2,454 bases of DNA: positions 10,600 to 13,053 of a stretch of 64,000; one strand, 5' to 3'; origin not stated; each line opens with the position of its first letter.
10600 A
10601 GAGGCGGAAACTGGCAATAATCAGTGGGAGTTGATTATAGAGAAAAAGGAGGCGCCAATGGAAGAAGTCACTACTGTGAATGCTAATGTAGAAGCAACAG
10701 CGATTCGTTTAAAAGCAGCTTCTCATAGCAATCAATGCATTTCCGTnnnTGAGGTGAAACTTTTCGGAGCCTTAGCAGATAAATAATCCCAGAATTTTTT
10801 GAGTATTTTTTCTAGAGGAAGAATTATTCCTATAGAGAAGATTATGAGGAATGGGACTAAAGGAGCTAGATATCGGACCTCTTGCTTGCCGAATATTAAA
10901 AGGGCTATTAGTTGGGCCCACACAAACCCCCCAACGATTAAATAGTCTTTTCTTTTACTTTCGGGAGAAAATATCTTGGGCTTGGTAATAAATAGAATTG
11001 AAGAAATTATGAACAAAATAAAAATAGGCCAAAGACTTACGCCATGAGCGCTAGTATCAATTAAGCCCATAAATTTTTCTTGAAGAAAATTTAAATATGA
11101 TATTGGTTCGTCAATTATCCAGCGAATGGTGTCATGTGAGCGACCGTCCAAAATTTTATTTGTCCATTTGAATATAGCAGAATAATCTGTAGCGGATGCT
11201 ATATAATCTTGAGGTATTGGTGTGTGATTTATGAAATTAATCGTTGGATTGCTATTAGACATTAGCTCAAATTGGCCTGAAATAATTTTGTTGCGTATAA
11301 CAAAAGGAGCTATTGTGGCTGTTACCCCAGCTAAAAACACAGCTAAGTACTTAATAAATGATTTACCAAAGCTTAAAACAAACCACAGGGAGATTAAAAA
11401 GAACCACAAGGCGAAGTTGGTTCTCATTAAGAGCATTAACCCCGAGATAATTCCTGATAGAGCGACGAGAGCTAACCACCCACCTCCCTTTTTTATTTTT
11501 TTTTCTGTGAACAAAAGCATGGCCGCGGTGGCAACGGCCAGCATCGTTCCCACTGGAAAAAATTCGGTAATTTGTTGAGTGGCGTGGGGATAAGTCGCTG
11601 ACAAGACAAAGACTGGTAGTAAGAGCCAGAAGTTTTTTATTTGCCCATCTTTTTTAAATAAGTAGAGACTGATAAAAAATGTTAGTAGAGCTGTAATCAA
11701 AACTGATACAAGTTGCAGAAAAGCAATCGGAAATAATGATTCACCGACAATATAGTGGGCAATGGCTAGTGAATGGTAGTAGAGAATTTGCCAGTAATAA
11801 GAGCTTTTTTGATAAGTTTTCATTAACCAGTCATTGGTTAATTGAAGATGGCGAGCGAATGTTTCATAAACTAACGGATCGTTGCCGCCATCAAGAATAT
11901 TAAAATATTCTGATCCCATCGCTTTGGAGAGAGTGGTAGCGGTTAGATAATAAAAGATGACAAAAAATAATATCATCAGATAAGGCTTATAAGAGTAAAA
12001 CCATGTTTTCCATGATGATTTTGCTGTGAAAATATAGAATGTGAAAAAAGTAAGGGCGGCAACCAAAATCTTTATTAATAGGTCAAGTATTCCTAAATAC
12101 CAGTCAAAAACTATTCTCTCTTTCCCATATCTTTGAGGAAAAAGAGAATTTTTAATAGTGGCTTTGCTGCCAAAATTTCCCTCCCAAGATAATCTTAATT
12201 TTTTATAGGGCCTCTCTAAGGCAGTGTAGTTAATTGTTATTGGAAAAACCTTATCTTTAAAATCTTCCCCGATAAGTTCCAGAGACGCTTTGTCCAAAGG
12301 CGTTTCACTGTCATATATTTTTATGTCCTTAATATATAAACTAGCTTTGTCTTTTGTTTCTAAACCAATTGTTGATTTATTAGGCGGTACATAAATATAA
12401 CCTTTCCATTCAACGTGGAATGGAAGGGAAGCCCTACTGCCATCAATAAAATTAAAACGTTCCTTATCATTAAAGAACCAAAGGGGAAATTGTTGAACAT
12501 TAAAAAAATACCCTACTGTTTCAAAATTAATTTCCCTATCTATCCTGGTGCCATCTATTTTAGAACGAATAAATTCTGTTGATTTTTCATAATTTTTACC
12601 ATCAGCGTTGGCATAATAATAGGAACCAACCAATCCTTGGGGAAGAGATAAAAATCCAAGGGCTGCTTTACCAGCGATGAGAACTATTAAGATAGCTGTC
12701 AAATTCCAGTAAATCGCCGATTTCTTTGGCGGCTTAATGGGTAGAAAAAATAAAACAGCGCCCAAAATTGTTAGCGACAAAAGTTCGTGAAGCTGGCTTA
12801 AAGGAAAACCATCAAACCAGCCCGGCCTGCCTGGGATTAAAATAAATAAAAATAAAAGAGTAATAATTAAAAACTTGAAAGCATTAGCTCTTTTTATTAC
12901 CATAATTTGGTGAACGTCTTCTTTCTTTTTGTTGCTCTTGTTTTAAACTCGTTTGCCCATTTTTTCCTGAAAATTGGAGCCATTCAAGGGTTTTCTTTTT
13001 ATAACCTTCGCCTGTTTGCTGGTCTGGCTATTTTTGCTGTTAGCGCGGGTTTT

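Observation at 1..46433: A 39-kb composite glycan locus with four sugar-donor pathways, ending at a giant Thr-rich surface protein: candidate S-layer or surface glycoprotein glycosylation island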

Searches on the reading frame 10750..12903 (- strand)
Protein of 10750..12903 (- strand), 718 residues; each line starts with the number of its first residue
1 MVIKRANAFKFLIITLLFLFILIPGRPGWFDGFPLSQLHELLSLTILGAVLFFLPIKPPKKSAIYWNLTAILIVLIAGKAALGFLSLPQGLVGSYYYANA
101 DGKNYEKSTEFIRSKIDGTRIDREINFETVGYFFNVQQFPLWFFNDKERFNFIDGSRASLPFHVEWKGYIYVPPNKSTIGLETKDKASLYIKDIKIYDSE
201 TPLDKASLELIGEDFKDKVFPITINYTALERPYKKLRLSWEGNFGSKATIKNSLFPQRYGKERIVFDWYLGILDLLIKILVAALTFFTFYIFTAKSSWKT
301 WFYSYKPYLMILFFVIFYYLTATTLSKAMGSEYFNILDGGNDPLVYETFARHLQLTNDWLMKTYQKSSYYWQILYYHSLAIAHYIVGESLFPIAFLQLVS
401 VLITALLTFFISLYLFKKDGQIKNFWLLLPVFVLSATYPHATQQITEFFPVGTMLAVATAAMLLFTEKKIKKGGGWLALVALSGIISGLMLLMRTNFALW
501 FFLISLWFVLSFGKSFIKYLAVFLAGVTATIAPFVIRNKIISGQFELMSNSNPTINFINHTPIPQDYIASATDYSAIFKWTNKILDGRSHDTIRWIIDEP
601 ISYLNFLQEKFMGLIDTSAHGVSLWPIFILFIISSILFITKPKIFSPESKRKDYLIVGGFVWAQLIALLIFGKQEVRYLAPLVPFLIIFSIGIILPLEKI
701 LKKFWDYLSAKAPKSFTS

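Call 6: search_protein_families(library=pfam, proteins=[window:10750-12903:-], max_evalue=0.001)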
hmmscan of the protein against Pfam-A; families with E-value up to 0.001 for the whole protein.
window:10750-12903:- (718 aa): 0 families

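Call 13: search_protein_families(library=ncbifam, proteins=[window:10750-12903:-], max_evalue=0.001)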
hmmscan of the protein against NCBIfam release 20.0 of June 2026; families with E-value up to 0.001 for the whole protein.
window:10750-12903:- (718 aa): 0 families

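Call 33: search_solved_structures(query=window:10750-12903:-, max_evalue=1)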
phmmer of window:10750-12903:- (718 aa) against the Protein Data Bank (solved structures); distinct sequences matched with E-value up to 1: 19.
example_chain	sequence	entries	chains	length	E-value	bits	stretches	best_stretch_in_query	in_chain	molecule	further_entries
1bq1_A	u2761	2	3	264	0.24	12.9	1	249-357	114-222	THYMIDYLATE SYNTHASE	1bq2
1ffl_A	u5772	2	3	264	0.25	12.8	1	249-357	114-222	THYMIDYLATE SYNTHASE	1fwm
1bjg_A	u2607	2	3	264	0.25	12.8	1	249-357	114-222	THYMIDYLATE SYNTHASE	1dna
1tys_A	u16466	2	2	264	0.27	12.7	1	249-357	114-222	THYMIDYLATE SYNTHASE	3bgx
1aiq_A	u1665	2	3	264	0.29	12.6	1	249-357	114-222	THYMIDYLATE SYNTHASE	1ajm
1jg0_A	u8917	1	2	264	0.33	12.4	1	248-357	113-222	thymidylate synthase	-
1kzj_A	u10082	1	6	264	0.33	12.4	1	248-357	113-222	Thymidylate synthase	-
6cdz_A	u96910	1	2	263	0.34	12.4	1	249-357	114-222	Thymidylate synthase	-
2vet_A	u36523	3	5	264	0.34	12.4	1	249-357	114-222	THYMIDYLATE SYNTHASE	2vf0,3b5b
1qqq_A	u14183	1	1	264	0.34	12.4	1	249-357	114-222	THYMIDYLATE SYNTHASE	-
1zpr_A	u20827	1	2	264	0.34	12.4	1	249-357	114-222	THYMIDYLATE SYNTHASE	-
2tsc_A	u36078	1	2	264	0.34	12.4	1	249-357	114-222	THYMIDYLATE SYNTHASE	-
1aob_A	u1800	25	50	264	0.34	12.4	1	249-357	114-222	THYMIDYLATE SYNTHASE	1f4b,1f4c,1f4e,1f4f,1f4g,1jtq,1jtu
1an5_A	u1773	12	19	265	0.34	12.4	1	249-357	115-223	THYMIDYLATE SYNTHASE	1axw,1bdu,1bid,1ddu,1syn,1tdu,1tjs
2ftn_A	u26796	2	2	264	0.36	12.3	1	249-357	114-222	Thymidylate synthase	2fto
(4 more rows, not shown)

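Call 39: find_homologous_proteins(query=window:10750-12903:-, max_evalue=0.001)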
Query window:10750-12903:- (718 aa): 7 proteins with E <= 0.001 among 8000 candidates.
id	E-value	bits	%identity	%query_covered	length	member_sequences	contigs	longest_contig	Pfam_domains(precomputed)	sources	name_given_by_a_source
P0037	0.0e+0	1604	100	100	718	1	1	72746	-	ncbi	-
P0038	6.8e-144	499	40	96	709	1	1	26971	-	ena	-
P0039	1.7e-143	498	39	97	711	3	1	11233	-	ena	-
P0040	3.4e-131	457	42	86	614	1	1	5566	-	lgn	-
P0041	1.8e-129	451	35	95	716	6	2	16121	PF13231.13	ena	-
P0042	6.5e-110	387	35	97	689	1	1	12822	-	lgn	-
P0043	7.8e-47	178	28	91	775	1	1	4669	PF13231.13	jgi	jgi:hypothetical protein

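Call 43: find_encoding_contigs(protein=P0038, flank=10000, max_places=2)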
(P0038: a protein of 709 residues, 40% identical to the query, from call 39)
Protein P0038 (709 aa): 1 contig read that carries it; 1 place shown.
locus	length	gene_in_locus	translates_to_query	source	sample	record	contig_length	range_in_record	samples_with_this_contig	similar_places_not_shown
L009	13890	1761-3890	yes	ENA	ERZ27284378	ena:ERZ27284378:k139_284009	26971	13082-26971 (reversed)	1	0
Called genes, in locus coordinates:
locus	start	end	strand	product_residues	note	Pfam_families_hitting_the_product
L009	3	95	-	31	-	?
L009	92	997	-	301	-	PF01370:Epimerase, PF04321:RmlD_sub_bind, PF16363:GDP_Man_Dehyd, PF02719:Polysacc_synt_2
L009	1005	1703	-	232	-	PF00535:Glycos_transf_2, PF10111:Glyco_tranf_2_2 (weak)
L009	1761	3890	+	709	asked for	-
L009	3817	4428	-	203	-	PF00754:F5_F8_type_C (weak)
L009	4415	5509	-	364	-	PF13439:Glyco_transf_4, PF00534:Glycos_transf_1, PF13692:Glyco_trans_1_4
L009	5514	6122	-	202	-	PF08241:Methyltransf_11, PF13649:Methyltransf_25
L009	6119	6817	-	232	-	PF13489:Methyltransf_23, PF08241:Methyltransf_11, PF08242:Methyltransf_12, PF13649:Methyltransf_25, PF13847:Methyltransf_31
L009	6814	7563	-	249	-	PF10096:DUF2334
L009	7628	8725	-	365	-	PF13439:Glyco_transf_4, PF13579:Glyco_trans_4_4 (weak), PF00534:Glycos_transf_1, PF13692:Glyco_trans_1_4, PF13524:Glyco_trans_1_2 (faint)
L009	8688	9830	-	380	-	PF13439:Glyco_transf_4, PF00534:Glycos_transf_1, PF13692:Glyco_trans_1_4, PF13524:Glyco_trans_1_2 (weak)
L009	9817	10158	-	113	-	PF10066:DUF2304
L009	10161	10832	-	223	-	PF00535:Glycos_transf_2, PF13641:Glyco_tranf_2_3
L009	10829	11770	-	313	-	PF01073:3Beta_HSD, PF01370:Epimerase, PF02719:Polysacc_synt_2, PF04321:RmlD_sub_bind (faint), PF07993:NAD_binding_4, PF16363:GDP_Man_Dehyd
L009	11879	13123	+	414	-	-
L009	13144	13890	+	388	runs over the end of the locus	PF01471:PG_binding_1 (weak)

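Call 55: predict_structure(alignment_id=A2)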
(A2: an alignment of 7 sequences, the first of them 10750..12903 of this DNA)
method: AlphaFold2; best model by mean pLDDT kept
length: 718 residues; sequences in the alignment: 7
mean_pLDDT: 56.1   pTM: 0.55
mean pLDDT of the five models: 56.1, 49.3, 49.2, 48.6, 47.6
residues with pLDDT >= 90: 6; 70-90: 147; 50-70: 327; < 50: 238
segments of 3 or more residues with pLDDT < 50: 1-6, 24-36, 87-161, 202-206, 208-210, 231-236, 243-252, 327-374, 384-390, 418-422, 537-575, 581-587, 715-718
pLDDT, mean of each block of 10 residues (from residue 1): 44 62 42 44 60 55 66 68 51 35 35 33 28 30 32 33 57 60 66 68 49 62 64 48 44 51 60 66 69 56 59 64 50 28 37 42 39 50 49 61 73 64 53 57 52 78 83 80 83 61 86 86 87 54 28 29 30 45 47 65 68 55 64 79 70 81 71 54 68 61 64 45
secondary structure, 60 per line:
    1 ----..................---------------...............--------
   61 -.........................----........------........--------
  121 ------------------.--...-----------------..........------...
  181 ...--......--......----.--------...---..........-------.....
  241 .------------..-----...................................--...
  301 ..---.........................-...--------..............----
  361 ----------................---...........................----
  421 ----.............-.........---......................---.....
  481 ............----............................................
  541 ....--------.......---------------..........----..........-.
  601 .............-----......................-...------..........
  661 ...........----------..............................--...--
elements in order (helices of 4 or more, strands of 3 or more residues): H5-22 H38-52 H62-86 E91-98 E105-112 E162-171 E178-183 E186-191 E194-199 E219-228 E236-241 H261-295 H298-302 H306-330 H343-356 H371-386 H390-416 H425-437 H439-447 H451-472 H476-492 H497-544 H553-559 H575-584 H589-598 H600-613 H619-640 H651-671 H682-711

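Call 56: search_solved_structures(query=A2, max_evalue=1)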
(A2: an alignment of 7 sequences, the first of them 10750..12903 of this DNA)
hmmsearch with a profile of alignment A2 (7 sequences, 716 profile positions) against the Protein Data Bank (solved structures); distinct sequences matched with E-value up to 1: 14.
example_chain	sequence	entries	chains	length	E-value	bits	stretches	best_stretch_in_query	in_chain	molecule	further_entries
6qdi_A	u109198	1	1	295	1.5e-07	33.3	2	167-262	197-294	PA14 domain-containing protein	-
6vra_A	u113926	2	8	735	5.3e-06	28.1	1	169-258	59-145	Protective antigen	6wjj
6vra_B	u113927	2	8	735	7.4e-06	27.6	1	169-258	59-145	Protective antigen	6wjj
3tew_A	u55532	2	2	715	9.2e-06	27.3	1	169-258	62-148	Protective antigen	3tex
3tey_A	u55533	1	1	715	9.2e-06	27.3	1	169-258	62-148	Protective antigen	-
5fr3_A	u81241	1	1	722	9.4e-06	27.3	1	169-258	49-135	PROTECTIVE ANTIGEN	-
3q8c_A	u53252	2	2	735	9.6e-06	27.3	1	169-258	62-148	Protective antigen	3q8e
1t6b_X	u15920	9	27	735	9.6e-06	27.3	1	169-258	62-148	Protective Antigen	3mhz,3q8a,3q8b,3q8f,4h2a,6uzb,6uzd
3tez_A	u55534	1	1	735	9.6e-06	27.3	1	169-258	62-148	Protective antigen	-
4nam_A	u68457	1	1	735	9.6e-06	27.3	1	169-258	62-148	Protective antigen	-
1acc_A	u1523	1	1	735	9.6e-06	27.3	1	169-258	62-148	ANTHRAX PROTECTIVE ANTIGEN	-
4ee2_A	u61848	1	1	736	9.7e-06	27.3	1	169-258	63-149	Protective antigen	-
6zxj_A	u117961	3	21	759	1e-05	27.2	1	169-258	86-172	Protective antigen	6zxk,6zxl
7mjr_A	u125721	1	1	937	0.00021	22.9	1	135-267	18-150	Vip4Da1 protein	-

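Call 59: search_protein_families(library=pfam, alignment_id=A2, max_evalue=0.01)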
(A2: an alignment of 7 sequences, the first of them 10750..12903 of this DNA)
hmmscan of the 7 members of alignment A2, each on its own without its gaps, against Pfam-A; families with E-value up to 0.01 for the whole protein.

A. member 1, window:10750-12903:- (718 aa): 0 families

B. families by the number of members that match (of 7 scanned): 2 families
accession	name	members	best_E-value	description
PF13231.12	PMT_2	5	6.8e-10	Dolichyl-phosphate-mannose-protein mannosyltransferase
PF07691.17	PA14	1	0.0051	PA14 domain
